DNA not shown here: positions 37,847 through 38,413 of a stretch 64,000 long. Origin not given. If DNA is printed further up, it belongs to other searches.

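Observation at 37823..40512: Obligatory read-through terminator with no recognisable riboswitch class, controlling a TM1266-ACT protein plus NMT1-type ABC importer operon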

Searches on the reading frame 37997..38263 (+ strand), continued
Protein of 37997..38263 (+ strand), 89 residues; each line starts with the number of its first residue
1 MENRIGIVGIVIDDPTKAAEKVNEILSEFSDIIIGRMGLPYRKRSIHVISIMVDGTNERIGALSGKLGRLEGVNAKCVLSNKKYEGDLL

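Call 34: search_protein_families(library=ncbifam, proteins=[L042:5248-6288:+, L042:6339-7784:+, L042:7784-9055:+, L052:1322-2713:+, L052:2751-3785:+, L032:5650-7131:+, L046:5255-6781:+, L034:5363-6925:+, L034:6909-8384:+, L036:5262-6323:+], max_evalue=1e-10)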
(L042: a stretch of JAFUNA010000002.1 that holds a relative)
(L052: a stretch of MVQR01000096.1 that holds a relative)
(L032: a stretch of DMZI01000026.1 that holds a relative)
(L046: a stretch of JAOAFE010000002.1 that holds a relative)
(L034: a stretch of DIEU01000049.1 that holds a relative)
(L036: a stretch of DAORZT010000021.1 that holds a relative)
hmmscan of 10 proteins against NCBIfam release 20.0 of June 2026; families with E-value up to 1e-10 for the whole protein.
L042:5248-6288:+ (347 aa): 10 families
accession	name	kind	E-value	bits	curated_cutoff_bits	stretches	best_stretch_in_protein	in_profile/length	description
TIGR03956.1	rSAM_HydE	equivalog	3.9e-173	575.4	254.6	1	5-344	1-340/340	[FeFe] hydrogenase H-cluster radical SAM maturase HydE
TIGR03910.1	pyrrolys_PylB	equivalog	1e-44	152.9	348.2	1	4-336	7-336/347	methylornithine synthase PylB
TIGR00433.2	bioB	equivalog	1.3e-23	83.7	225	1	15-294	3-282/307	biotin synthase BioB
TIGR02351.2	thiH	equivalog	5.4e-23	81.6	380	1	11-204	31-225/364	2-iminoacetate synthase ThiH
TIGR03955.1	rSAM_HydG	equivalog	5.3e-21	74.6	312.15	1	3-204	35-244/470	[FeFe] hydrogenase H-cluster radical SAM maturase HydG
TIGR03957.1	rSAM_HmdB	equivalog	2.2e-15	56.7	320.9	1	24-302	11-290/317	5,10-methenyltetrahydromethanopterin hydrogenase cofactor biosynthesis protein HmdB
TIGR03551.1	F420_cofH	equivalog_domain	2.6e-12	46.2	374.1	1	18-135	4-121/345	5-amino-6-(D-ribitylamino)uracil--L-tyrosine 4-hydroxyphenyl transferase CofH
TIGR03699.1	menaquin_MqnC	equivalog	3.8e-12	45.7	428.1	1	33-136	18-124/342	cyclic dehypoxanthinyl futalosine synthase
NF005609.0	PRK07360.1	equivalog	4.3e-12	45.5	426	1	4-135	10-144/374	7,8-didemethyl-8-hydroxy-5-deazariboflavin synthase subunit CofH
TIGR02668.1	moaA_archaeal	equivalog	3.5e-11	42.6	325.25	1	57-207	14-161/303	GTP 3',8-cyclase MoaA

L042:6339-7784:+ (482 aa): 5 families
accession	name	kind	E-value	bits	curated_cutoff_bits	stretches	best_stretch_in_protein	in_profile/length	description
TIGR03955.1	rSAM_HydG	equivalog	4.3e-279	925.6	312.15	1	4-482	1-470/470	[FeFe] hydrogenase H-cluster radical SAM maturase HydG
TIGR02351.2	thiH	equivalog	1.2e-82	277.9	380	1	57-387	34-353/364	2-iminoacetate synthase ThiH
TIGR03910.1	pyrrolys_PylB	equivalog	2.9e-25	88.9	348.2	1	58-240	18-196/347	methylornithine synthase PylB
TIGR03956.1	rSAM_HydE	equivalog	3.2e-24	85.8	254.6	1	58-260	11-205/340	[FeFe] hydrogenase H-cluster radical SAM maturase HydE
TIGR04158.1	rSAM_MIA_synth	equivalog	8e-19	67.6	400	1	79-377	43-346/368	3-methyl-2-indolic acid synthase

L042:7784-9055:+ (424 aa): 10 families
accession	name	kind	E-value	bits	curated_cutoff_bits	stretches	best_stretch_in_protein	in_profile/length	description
TIGR03918.1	GTP_HydF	equivalog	9.4e-169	561.4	325.55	1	30-412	2-391/392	[FeFe] hydrogenase H-cluster maturation GTPase HydF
TIGR03594.1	GTPase_EngA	equivalog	5.4e-25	88.3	306.7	1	32-159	172-300/432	ribosome biogenesis GTPase Der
TIGR00450.1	mnmE_trmE_thdF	equivalog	5.8e-21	75.1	252.6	1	35-195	209-376/446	tRNA uridine-5-carboxymethylaminomethyl(34) synthesis GTPase MnmE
NF000908.1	PRK00089.1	equivalog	2e-20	73.3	237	1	38-192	6-171/291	GTPase Era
NF003661.0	PRK05291.1-3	equivalog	2.3e-20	73.4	380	1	14-192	191-374/448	tRNA uridine-5-carboxymethylaminomethyl(34) synthesis GTPase MnmE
TIGR00231.1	small_GTP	domain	9.5e-18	64.5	42.5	1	35-163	3-132/164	GTP-binding protein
TIGR00436.1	era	equivalog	3.1e-16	59.5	116.25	1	37-190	2-157/270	GTPase Era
NF007071.0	PRK09518.1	equivalog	3.5e-13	48.9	953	1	36-158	445-570/706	bifunctional cytidylate kinase/GTPase Der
NF002828.0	PRK03003.1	equivalog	1.6e-12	46.8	631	0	43-156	48-337/477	ribosome biogenesis GTPase Der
TIGR03156.1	GTP_HflX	equivalog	5.6e-11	42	216.75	1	33-187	187-350/351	GTPase HflX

L052:1322-2713:+ (464 aa): 8 families
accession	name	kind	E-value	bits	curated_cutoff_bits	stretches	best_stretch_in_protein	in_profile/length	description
TIGR03955.1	rSAM_HydG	equivalog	1.2e-169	564.7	312.15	1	2-462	9-468/470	[FeFe] hydrogenase H-cluster radical SAM maturase HydG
TIGR02351.2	thiH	equivalog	4.9e-92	308.8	380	1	7-375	8-358/364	2-iminoacetate synthase ThiH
TIGR04158.1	rSAM_MIA_synth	equivalog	7.5e-25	87.5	400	1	54-372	38-358/368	3-methyl-2-indolic acid synthase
TIGR03956.1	rSAM_HydE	equivalog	7.2e-24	84.7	254.6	1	29-263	2-229/340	[FeFe] hydrogenase H-cluster radical SAM maturase HydE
TIGR03910.1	pyrrolys_PylB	equivalog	4.7e-23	81.6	348.2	1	24-303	4-269/347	methylornithine synthase PylB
NF005609.0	PRK07360.1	equivalog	7.6e-14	51.2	426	1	23-152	6-137/374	7,8-didemethyl-8-hydroxy-5-deazariboflavin synthase subunit CofH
TIGR03699.1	menaquin_MqnC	equivalog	3.9e-11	42.4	428.1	1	54-148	16-112/342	cyclic dehypoxanthinyl futalosine synthase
TIGR03700.1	mena_SCO4494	equivalog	5.6e-11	42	434.55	1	30-149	3-120/351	aminofutalosine synthase MqnE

L052:2751-3785:+ (345 aa): 8 families
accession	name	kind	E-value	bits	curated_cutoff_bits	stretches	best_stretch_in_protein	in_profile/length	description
TIGR03956.1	rSAM_HydE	equivalog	3.3e-100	335.6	254.6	1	21-342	9-332/340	[FeFe] hydrogenase H-cluster radical SAM maturase HydE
TIGR03910.1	pyrrolys_PylB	equivalog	1.4e-45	155.7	348.2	1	15-300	10-297/347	methylornithine synthase PylB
TIGR00433.2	bioB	equivalog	1.5e-25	90.1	225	1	25-300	5-282/307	biotin synthase BioB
TIGR03957.1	rSAM_HmdB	equivalog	2.6e-19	69.6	320.9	1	26-299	4-278/317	5,10-methenyltetrahydromethanopterin hydrogenase cofactor biosynthesis protein HmdB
TIGR02351.2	thiH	equivalog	4.1e-18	65.6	380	1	23-188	35-199/364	2-iminoacetate synthase ThiH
TIGR03955.1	rSAM_HydG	equivalog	2.6e-16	59.1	312.15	1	18-187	43-217/470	[FeFe] hydrogenase H-cluster radical SAM maturase HydG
TIGR03551.1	F420_cofH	equivalog_domain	2.3e-13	49.7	374.1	1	31-142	7-120/345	5-amino-6-(D-ribitylamino)uracil--L-tyrosine 4-hydroxyphenyl transferase CofH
NF005609.0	PRK07360.1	equivalog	4.1e-12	45.5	426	1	24-146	22-147/374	7,8-didemethyl-8-hydroxy-5-deazariboflavin synthase subunit CofH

L032:5650-7131:+ (494 aa): 17 families
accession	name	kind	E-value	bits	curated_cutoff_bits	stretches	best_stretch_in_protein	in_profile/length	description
NF008909.0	PRK12273.1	subfamily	2.9e-201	669.4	510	1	16-480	3-469/474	aspartate ammonia-lyase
TIGR00839.1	aspA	equivalog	2.2e-170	567.6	681.2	1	19-481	1-465/468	aspartate ammonia-lyase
NF011092.0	PRK14515.1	subfamily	1.3e-159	532.1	876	1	15-484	8-477/479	aspartate ammonia-lyase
TIGR00979.1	fumC_II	equivalog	4.8e-135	450.9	664.75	1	19-472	2-456/458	class II fumarate hydratase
NF009089.0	PRK12425.1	equivalog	1.7e-105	353.5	840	1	18-477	2-462/464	class II fumarate hydratase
TIGR00838.1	argH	equivalog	9.8e-26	90.8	279.5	1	147-430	100-373/455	argininosuccinate lyase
NF006554.0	PRK09053.1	equivalog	1.1e-22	80.5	595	1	147-443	102-396/453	3-carboxy-cis,cis-muconate cycloisomerase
TIGR02426.1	protocat_pcaB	equivalog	3.1e-20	72.4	355.75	1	146-353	91-288/338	3-carboxy-cis,cis-muconate cycloisomerase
NF008964.0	PRK12308.1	equivalog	3e-17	62.2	657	1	149-430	104-375/624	argininosuccinate lyase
TIGR00928.1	purB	equivalog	8.7e-17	61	326.2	1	147-358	90-294/436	adenylosuccinate lyase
NF006500.1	PRK08937.2-4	subfamily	3.3e-16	59.1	626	1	147-441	100-392/448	adenylosuccinate lyase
NF052556.1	NtrsucLyaStm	equivalog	8.8e-16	57.8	650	1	147-446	111-418/466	nitrosuccinate lyase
NF004631.0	PRK05975.1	equivalog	2.2e-15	56.5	371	1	146-348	100-290/352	3-carboxy-cis,cis-muconate cycloisomerase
NF002563.0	PRK02186.1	subfamily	7.5e-15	54.2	625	1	148-429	510-782/890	argininosuccinate lyase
NF052535.1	CoM_syn_XcbC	exception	1.1e-14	54.1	575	1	157-430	114-376/495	2-phosphosulfolactate phosphatase XcbC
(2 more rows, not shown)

L046:5255-6781:+ (509 aa): 5 families
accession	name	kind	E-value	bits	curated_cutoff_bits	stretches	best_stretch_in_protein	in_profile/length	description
TIGR03955.1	rSAM_HydG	equivalog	8.9e-139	462.9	312.15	1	39-509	9-470/470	[FeFe] hydrogenase H-cluster radical SAM maturase HydG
TIGR02351.2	thiH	equivalog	1.5e-73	248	380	1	61-416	21-357/364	2-iminoacetate synthase ThiH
TIGR04158.1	rSAM_MIA_synth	equivalog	2.2e-24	86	400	1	87-406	34-350/368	3-methyl-2-indolic acid synthase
TIGR03910.1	pyrrolys_PylB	equivalog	1.3e-21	76.9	348.2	1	60-344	3-269/347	methylornithine synthase PylB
TIGR03956.1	rSAM_HydE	equivalog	5.4e-18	65.3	254.6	1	71-345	7-261/340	[FeFe] hydrogenase H-cluster radical SAM maturase HydE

L034:5363-6925:+ (521 aa): 17 families
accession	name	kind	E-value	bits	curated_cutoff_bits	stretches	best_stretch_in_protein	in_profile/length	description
NF008909.0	PRK12273.1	subfamily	1.4e-201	670.5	510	1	40-503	4-469/474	aspartate ammonia-lyase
TIGR00839.1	aspA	equivalog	8.6e-170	565.6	681.2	1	42-504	1-465/468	aspartate ammonia-lyase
NF011092.0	PRK14515.1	subfamily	5.1e-159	530.1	876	1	38-507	8-477/479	aspartate ammonia-lyase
TIGR00979.1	fumC_II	equivalog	3.4e-135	451.4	664.75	1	42-495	2-456/458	class II fumarate hydratase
NF009089.0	PRK12425.1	equivalog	1.6e-106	356.9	840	1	41-500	2-462/464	class II fumarate hydratase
TIGR00838.1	argH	equivalog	4.3e-25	88.6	279.5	1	170-452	100-372/455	argininosuccinate lyase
NF006554.0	PRK09053.1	equivalog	2e-22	79.6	595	1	170-475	102-409/453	3-carboxy-cis,cis-muconate cycloisomerase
TIGR02426.1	protocat_pcaB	equivalog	7.3e-19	67.9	355.75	1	169-376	91-288/338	3-carboxy-cis,cis-muconate cycloisomerase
NF008964.0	PRK12308.1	equivalog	8.1e-18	64.1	657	1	171-452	103-374/624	argininosuccinate lyase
TIGR00928.1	purB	equivalog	4.6e-17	61.9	326.2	1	169-372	89-286/436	adenylosuccinate lyase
NF006500.1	PRK08937.2-4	subfamily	2.1e-16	59.8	626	1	169-475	99-407/448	adenylosuccinate lyase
NF004631.0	PRK05975.1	equivalog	1.9e-15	56.7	371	1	169-372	100-291/352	3-carboxy-cis,cis-muconate cycloisomerase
NF052535.1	CoM_syn_XcbC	exception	2.4e-15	56.3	575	1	181-455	115-378/495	2-phosphosulfolactate phosphatase XcbC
NF002563.0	PRK02186.1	subfamily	9.6e-15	53.9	625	1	171-452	510-782/890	argininosuccinate lyase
NF052556.1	NtrsucLyaStm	equivalog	1.2e-14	54.1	650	1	170-476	111-429/466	nitrosuccinate lyase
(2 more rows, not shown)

L034:6909-8384:+ (492 aa): 9 families
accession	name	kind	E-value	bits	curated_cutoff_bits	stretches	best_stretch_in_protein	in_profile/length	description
TIGR03955.1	rSAM_HydG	equivalog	2.3e-147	491.2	312.15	1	25-492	6-470/470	[FeFe] hydrogenase H-cluster radical SAM maturase HydG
TIGR02351.2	thiH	equivalog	3.9e-81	272.9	380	1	47-402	22-359/364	2-iminoacetate synthase ThiH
TIGR04158.1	rSAM_MIA_synth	equivalog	2.3e-22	79.3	400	1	51-385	9-345/368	3-methyl-2-indolic acid synthase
TIGR03910.1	pyrrolys_PylB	equivalog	2.7e-22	79.2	348.2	1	50-264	4-213/347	methylornithine synthase PylB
TIGR03956.1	rSAM_HydE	equivalog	1.4e-20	73.8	254.6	1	59-231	6-174/340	[FeFe] hydrogenase H-cluster radical SAM maturase HydE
TIGR00433.2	bioB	equivalog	2.3e-13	50.1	225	1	65-335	4-259/307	biotin synthase BioB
NF005609.0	PRK07360.1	equivalog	5.5e-13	48.4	426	1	48-184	5-138/374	7,8-didemethyl-8-hydroxy-5-deazariboflavin synthase subunit CofH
TIGR03551.1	F420_cofH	equivalog_domain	1.3e-12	47.2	374.1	1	67-178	4-115/345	5-amino-6-(D-ribitylamino)uracil--L-tyrosine 4-hydroxyphenyl transferase CofH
TIGR03700.1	mena_SCO4494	equivalog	1e-11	44.4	434.55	1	56-178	3-124/351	aminofutalosine synthase MqnE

L036:5262-6323:+ (354 aa): 8 families
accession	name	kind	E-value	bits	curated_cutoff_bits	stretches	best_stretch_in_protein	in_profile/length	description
TIGR03956.1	rSAM_HydE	equivalog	2.9e-120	401.6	254.6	1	20-342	13-338/340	[FeFe] hydrogenase H-cluster radical SAM maturase HydE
TIGR03910.1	pyrrolys_PylB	equivalog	1.3e-47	162.4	348.2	1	20-298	20-301/347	methylornithine synthase PylB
TIGR00433.2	bioB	equivalog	2.6e-26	92.6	225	1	24-294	9-282/307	biotin synthase BioB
TIGR03957.1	rSAM_HmdB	equivalog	1.5e-18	67.1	320.9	1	21-296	4-284/317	5,10-methenyltetrahydromethanopterin hydrogenase cofactor biosynthesis protein HmdB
TIGR02351.2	thiH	equivalog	1.6e-17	63.6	380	1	7-205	24-226/364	2-iminoacetate synthase ThiH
TIGR03551.1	F420_cofH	equivalog_domain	2.4e-14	53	374.1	0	33-130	14-113/345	5-amino-6-(D-ribitylamino)uracil--L-tyrosine 4-hydroxyphenyl transferase CofH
TIGR03955.1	rSAM_HydG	equivalog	8.6e-14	50.8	312.15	1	34-177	63-213/470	[FeFe] hydrogenase H-cluster radical SAM maturase HydG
NF005609.0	PRK07360.1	equivalog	2.6e-12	46.2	426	0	21-129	24-135/374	7,8-didemethyl-8-hydroxy-5-deazariboflavin synthase subunit CofH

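Call 35: search_solved_structures(query=window:37997-38263:+, max_evalue=1, show_alignments=2)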
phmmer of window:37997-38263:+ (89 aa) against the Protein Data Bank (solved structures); distinct sequences matched with E-value up to 1: 1.
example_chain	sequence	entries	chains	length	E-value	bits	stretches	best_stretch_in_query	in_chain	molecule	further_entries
2nzc_A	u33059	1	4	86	2.4e-15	60.1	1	1-78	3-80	Hypothetical protein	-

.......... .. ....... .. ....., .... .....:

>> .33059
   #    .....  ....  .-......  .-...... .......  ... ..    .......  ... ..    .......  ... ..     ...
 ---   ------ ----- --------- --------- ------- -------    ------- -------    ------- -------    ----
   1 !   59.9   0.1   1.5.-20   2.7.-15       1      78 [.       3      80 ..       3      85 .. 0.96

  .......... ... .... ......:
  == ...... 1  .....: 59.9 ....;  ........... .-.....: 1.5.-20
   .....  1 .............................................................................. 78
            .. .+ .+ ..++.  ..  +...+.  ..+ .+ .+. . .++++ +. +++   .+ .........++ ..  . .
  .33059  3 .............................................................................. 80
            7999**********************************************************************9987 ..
